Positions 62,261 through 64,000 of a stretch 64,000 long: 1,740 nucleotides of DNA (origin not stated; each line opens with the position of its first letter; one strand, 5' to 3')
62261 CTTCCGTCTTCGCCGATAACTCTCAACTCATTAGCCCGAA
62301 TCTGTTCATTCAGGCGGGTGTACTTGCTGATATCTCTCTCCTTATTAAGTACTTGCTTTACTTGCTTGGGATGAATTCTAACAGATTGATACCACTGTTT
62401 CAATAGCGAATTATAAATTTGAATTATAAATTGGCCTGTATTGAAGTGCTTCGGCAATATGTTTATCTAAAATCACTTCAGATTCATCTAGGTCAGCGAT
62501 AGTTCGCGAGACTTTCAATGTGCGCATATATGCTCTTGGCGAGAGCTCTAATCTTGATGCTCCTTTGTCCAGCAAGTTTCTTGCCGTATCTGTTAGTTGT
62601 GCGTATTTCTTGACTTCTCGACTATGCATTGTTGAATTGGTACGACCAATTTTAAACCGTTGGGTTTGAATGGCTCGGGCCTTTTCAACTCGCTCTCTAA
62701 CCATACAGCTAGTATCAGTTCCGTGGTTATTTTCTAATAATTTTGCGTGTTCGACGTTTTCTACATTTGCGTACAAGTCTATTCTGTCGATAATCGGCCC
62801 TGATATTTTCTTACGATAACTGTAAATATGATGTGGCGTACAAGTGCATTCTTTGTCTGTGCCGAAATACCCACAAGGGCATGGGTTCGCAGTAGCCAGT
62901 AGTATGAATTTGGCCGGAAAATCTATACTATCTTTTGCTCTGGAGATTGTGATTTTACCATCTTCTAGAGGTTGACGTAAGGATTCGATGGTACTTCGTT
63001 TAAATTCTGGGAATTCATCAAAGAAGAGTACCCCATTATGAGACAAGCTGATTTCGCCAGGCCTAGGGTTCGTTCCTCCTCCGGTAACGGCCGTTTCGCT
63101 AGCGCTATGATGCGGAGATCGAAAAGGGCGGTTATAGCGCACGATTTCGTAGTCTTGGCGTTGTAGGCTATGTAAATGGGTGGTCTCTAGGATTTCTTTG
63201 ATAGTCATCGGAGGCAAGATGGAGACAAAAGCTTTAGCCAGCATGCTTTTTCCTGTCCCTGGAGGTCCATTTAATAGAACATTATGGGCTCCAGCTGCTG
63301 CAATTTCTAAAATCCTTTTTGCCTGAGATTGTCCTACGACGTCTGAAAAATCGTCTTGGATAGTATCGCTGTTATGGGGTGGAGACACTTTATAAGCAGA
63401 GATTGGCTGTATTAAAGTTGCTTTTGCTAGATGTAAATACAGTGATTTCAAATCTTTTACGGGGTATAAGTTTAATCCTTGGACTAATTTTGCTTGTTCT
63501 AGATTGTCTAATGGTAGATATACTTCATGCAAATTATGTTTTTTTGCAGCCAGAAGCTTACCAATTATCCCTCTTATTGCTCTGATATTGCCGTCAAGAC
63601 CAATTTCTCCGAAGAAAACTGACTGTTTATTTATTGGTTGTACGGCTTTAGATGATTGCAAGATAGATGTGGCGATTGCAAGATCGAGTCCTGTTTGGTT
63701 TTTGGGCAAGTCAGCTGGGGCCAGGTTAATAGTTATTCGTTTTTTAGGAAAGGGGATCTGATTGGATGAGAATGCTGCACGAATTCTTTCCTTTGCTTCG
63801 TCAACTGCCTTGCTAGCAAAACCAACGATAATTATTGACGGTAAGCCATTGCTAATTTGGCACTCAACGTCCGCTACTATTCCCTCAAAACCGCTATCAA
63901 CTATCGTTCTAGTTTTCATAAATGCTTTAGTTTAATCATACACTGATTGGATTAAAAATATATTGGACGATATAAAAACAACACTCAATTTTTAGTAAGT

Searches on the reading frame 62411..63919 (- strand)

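Call 10: search_protein_families(library=pfam, proteins=[window:62411-63919:-])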
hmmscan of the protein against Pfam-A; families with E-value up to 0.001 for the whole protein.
window:62411-63919:- (502 aa): 12 families
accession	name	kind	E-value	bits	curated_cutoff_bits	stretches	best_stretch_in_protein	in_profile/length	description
PF01078.27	Mg_chelatase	-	9.3e-87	290.2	20.3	1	190-393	1-206/207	Magnesium chelatase, subunit ChlI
PF13541.12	ChlI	-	2.3e-34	118.3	27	1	18-139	1-121/121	Subunit ChlI of Mg-chelatase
PF13335.12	Mg_chelatase_C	-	1.9e-28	99.3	26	1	403-495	3-94/94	Magnesium chelatase, subunit ChlI C-terminal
PF07728.20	AAA_5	-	5.6e-10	39.8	22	1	213-348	1-125/139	AAA domain (dynein-related subfamily)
PF00493.29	MCM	-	3.5e-09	36.6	23.3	1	287-384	114-202/224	MCM P-loop domain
PF05362.19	Lon_C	-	1.6e-08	34.8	21.1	1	50-143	84-176/205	Lon protease (S16) C-terminal proteolytic domain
PF00158.32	Sigma54_activat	-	7.8e-06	26.1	20.2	1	201-334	12-133/168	Sigma-54 interaction domain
PF00004.35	AAA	-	8e-05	23.5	21.2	1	214-306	1-69/131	ATPase family associated with various cellular activities (AAA)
PF05496.18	RuvB_N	-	0.0002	21.6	27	0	191-230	6-52/159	Holliday junction DNA helicase RuvB P-loop domain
PF14532.12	Sigma54_activ_2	-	0.00027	21.6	25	0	201-316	11-91/138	Sigma-54 interaction domain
PF13191.12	AAA_16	-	0.00031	21.7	32.6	0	202-233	14-46/167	AAA ATPase domain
PF20030.5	bpMoxR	-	0.00031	20.3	27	1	192-235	12-55/205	MoxR domain in the MoxR-vWA-beta-propeller ternary systems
